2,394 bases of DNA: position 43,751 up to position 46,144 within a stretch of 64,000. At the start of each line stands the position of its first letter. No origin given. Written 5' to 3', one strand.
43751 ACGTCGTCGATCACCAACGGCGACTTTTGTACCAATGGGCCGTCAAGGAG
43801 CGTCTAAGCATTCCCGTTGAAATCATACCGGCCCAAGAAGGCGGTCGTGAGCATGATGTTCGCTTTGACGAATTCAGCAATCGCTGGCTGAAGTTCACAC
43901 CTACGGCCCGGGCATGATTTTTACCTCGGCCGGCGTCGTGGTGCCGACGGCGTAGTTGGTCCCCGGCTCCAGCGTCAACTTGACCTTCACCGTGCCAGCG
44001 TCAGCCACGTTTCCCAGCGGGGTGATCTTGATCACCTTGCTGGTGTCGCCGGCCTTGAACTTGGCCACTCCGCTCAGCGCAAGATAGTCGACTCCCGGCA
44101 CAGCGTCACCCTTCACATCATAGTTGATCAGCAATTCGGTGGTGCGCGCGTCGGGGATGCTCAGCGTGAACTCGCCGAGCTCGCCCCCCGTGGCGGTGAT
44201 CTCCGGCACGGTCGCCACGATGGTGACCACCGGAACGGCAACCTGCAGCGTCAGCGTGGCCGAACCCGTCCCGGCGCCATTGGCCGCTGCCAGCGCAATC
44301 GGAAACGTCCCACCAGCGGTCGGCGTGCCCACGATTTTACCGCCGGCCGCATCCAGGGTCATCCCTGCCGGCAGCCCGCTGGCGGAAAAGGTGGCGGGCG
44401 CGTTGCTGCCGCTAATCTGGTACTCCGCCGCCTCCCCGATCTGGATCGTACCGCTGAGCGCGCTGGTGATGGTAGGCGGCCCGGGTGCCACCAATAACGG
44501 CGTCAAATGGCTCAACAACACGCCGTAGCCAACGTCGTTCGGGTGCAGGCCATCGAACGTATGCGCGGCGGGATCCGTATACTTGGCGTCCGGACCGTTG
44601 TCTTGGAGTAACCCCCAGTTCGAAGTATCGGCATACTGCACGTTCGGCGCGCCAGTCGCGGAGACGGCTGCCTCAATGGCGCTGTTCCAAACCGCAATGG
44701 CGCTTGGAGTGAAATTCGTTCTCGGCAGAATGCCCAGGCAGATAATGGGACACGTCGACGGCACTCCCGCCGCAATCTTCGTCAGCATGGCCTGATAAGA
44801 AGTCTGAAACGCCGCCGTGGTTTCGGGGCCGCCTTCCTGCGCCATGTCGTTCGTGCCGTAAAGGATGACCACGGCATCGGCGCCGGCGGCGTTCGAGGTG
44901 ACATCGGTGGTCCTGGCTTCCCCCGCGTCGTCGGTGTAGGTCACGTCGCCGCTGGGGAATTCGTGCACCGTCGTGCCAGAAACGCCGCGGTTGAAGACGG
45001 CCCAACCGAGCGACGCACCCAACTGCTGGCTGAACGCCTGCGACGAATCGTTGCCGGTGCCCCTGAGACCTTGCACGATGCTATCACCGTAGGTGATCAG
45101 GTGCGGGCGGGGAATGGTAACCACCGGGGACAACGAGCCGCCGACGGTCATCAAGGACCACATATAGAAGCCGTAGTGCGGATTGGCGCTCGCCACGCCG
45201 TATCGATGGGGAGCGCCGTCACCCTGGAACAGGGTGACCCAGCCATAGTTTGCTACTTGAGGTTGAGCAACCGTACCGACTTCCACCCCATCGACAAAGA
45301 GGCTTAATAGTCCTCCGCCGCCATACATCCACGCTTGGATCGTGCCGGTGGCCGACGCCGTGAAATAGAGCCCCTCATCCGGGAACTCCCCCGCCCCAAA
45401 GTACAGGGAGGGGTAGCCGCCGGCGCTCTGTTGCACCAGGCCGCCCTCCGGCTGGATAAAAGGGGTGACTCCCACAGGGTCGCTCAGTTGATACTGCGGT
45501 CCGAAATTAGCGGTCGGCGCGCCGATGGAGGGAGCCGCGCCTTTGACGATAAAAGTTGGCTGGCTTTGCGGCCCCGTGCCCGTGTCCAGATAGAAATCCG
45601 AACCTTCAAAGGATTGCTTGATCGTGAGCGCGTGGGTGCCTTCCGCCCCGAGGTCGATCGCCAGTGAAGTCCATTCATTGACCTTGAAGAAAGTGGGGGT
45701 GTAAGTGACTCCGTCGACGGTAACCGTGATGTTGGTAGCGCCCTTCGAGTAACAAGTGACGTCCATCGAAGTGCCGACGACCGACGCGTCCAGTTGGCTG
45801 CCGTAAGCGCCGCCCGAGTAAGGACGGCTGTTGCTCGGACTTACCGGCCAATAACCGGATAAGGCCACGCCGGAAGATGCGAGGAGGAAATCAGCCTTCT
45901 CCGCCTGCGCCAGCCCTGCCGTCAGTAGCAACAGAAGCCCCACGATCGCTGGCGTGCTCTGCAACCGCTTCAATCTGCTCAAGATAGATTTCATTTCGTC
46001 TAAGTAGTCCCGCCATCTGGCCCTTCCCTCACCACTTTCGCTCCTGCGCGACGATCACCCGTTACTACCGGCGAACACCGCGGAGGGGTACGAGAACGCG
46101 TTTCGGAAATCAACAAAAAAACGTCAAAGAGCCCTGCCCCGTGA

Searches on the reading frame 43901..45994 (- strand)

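Call 41: search_protein_families(library=pfam, proteins=[window:43901-45994:-], max_evalue=0.001)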
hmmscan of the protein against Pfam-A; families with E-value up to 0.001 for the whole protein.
window:43901-45994:- (697 aa): 3 families
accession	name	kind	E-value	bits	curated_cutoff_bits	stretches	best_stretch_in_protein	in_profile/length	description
PF13472.12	Lipase_GDSL_2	-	2.9e-22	80.5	32.9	1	302-490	2-176/178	GDSL-like Lipase/Acylhydrolase family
PF00657.28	Lipase_GDSL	-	2.9e-14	54.2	23.6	1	303-493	5-204/208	GDSL-like Lipase/Acylhydrolase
PF05345.18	He_PIG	-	8.3e-10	39.4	24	1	506-586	1-96/96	Putative Ig domain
